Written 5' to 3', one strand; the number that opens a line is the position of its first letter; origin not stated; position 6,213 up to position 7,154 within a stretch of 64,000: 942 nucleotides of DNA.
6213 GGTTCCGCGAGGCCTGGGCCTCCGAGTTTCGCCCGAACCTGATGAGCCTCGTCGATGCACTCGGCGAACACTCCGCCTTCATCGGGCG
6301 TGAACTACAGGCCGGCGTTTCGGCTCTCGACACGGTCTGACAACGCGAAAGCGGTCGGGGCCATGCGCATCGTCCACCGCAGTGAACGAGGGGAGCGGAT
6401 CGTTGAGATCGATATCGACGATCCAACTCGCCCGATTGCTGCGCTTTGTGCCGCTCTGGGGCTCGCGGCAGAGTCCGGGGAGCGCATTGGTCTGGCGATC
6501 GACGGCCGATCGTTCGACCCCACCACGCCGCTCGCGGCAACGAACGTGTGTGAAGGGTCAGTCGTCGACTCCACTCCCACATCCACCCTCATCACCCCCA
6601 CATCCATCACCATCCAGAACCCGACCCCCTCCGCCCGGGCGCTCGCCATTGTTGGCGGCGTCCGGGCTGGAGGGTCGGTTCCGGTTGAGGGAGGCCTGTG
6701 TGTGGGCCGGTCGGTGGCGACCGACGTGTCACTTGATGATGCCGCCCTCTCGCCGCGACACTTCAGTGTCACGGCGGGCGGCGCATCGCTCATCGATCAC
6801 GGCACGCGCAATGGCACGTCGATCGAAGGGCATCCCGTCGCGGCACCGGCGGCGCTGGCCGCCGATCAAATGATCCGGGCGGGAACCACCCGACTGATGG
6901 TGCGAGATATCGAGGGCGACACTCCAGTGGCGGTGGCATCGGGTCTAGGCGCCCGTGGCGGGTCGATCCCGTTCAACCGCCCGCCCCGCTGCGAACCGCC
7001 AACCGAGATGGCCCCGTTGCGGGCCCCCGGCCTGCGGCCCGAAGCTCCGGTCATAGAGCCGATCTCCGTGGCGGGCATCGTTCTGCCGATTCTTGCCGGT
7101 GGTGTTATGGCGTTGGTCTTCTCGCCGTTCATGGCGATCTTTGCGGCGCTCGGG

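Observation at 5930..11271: Minimal type VII secretion-like locus: single WXG100 gene plus an FHA-bearing three-ATPase FtsK/SpoIIIE protein, with no other core components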

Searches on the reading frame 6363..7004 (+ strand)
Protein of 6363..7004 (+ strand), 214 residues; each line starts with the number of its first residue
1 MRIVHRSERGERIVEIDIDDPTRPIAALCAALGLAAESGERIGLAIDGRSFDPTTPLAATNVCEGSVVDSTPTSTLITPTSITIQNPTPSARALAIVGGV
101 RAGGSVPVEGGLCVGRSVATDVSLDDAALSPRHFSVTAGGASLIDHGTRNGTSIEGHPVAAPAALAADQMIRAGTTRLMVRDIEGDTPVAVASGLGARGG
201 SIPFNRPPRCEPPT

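Call 35: predict_structure(alignment_id=A1)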
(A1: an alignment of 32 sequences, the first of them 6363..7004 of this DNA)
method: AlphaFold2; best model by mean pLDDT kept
length: 214 residues; sequences in the alignment: 32
mean_pLDDT: 85.6   pTM: 0.51
mean pLDDT of the five models: 85.6, 84.9, 84.7, 84.2, 83.4
residues with pLDDT >= 90: 146; 70-90: 27; 50-70: 27; < 50: 14
segments of 3 or more residues with pLDDT < 50: 76-87
pLDDT, mean of each block of 10 residues (from residue 1): 95 96 95 81 89 95 96 57 45 94 92 96 96 93 96 98 96 97 74 54 68 75
secondary structure, 60 per line:
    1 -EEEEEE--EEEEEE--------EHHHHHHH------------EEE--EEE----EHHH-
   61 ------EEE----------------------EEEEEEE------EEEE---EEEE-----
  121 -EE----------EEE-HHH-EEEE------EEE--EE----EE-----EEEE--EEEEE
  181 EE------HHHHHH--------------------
elements in order: E2-7 E10-15 H25-31 E44-46 E49-51 E67-69 E92-98 E105-108 E112-115 E134-136 E142-145 E152-154 E170-173 E176-182 H189-194

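Call 39: fold_search(model_id=the predicted structure, library=pdb)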
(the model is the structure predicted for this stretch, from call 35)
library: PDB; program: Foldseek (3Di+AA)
matches with E <= 10: 1270; with E <= 0.001: 94
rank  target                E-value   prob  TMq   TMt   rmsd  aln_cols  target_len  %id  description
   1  6i2q_B                9.7e-09  1.00  0.40  0.86   1.8        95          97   29  Crystal structure of the wild-type SucA domain of Mycobacterium smegmatis KGD (alpha-ketoglutarate decarboxylase), in  (released 2019-05-22)
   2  7rj3_A                1.1e-08  1.00  0.41  0.80   3.3       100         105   28  Crystal Structure of the Forkhead Associated (FHA) Domain of the Glycogen Accumulation Regulator (GarA) from Mycobacte (released 2021-07-28)
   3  3gqs_A                1.4e-08  1.00  0.42  0.88   1.8       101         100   24  Crystal structure of the FHA domain of CT664 protein from Chlamydia trachomatis (released 2009-04-07)
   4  6i2p_E                1.8e-08  1.00  0.41  0.80   4.1       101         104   27  Crystal structure of the Mycobacterium tuberculosis PknB kinase domain (L33E mutant) in complex with its substrate Gar (released 2019-05-22)
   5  6i2r_B                2.1e-08  1.00  0.40  0.87   1.7        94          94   30  Crystal structure of the SucA domain of Mycobacterium smegmatis KGD (alpha-ketoglutarate decarboxylase), mutant R802A, (released 2019-05-22)
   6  7rj3_B                2.3e-08  1.00  0.40  0.79   3.2       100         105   28  Crystal Structure of the Forkhead Associated (FHA) Domain of the Glycogen Accumulation Regulator (GarA) from Mycobacte (released 2021-07-28)
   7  8p5x_G                3.4e-08  1.00  0.41  0.82   3.1       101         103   25  Single particle cryo-EM structure of the complex between Corynebacterium glutamicum homohexameric 2-oxoglutarate dehyd (released 2023-08-16)
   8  7rj3_C                3.6e-08  1.00  0.41  0.84   2.9        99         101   27  Crystal Structure of the Forkhead Associated (FHA) Domain of the Glycogen Accumulation Regulator (GarA) from Mycobacte (released 2021-07-28)
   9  8p5r_G                4.7e-08  1.00  0.40  0.84   1.8        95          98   29  Crystal structure of full-length, homohexameric 2-oxoglutarate dehydrogenase KGD from Mycobacterium smegmatis in compl (released 2023-08-16)
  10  6i2p_D                5.6e-08  1.00  0.40  0.73   4.1       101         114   27  Crystal structure of the Mycobacterium tuberculosis PknB kinase domain (L33E mutant) in complex with its substrate Gar (released 2019-05-22)
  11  3poa_A                5.9e-08  1.00  0.39  0.85   1.7        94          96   30  Structural and functional analysis of phosphothreonine-dependent FHA domain interactions (released 2011-01-26)
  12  8p5r_H                7.4e-08  1.00  0.41  0.88   1.6        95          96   29  Crystal structure of full-length, homohexameric 2-oxoglutarate dehydrogenase KGD from Mycobacterium smegmatis in compl (released 2023-08-16)
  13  4qcj                  7.4e-08  1.00  0.40  0.82   1.9        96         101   25  Crystal Structure of OdhI from Corynebacterium glutamicum (released 2014-07-02)
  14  3gqs_B                8.3e-08  1.00  0.41  0.85   2.3       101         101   25  Crystal structure of the FHA domain of CT664 protein from Chlamydia trachomatis (released 2009-04-07)
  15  3po8                  1.4e-07  1.00  0.39  0.82   1.8        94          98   29  Structural and functional analysis of phosphothreonine-dependent FHA domain interactions (released 2011-01-26)
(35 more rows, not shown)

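Call 87: search_protein_representatives(alignment_id=A1)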
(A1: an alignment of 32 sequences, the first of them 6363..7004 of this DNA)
Query: 32 sequences, 209 profile positions. Proteins with E-value up to 0.001 (for the whole library): 223728; up to 1e-10: 80289; up to 1e-30: 2231. The best 150 are listed.
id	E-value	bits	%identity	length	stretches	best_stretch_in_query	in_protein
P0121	2.0e-113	393.4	-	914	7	93-193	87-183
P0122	2.1e-94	331.3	-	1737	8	78-182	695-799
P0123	4.2e-78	278.0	-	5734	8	79-191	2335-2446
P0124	5.6e-76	271.1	-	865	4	70-186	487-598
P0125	2.3e-75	269.1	-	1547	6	71-177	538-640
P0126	5.4e-75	267.8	-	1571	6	73-184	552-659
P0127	1.2e-74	266.7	-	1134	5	97-183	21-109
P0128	6.0e-73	261.2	-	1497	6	59-177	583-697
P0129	1.3e-71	256.8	-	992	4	75-191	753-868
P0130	2.1e-70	252.9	-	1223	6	100-172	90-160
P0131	3.3e-70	252.2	-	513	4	78-176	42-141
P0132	2.2e-69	249.5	-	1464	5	71-178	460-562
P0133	2.8e-69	249.2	-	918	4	82-177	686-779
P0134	4.1e-69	248.7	-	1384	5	80-169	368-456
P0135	9.9e-69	247.4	-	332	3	79-178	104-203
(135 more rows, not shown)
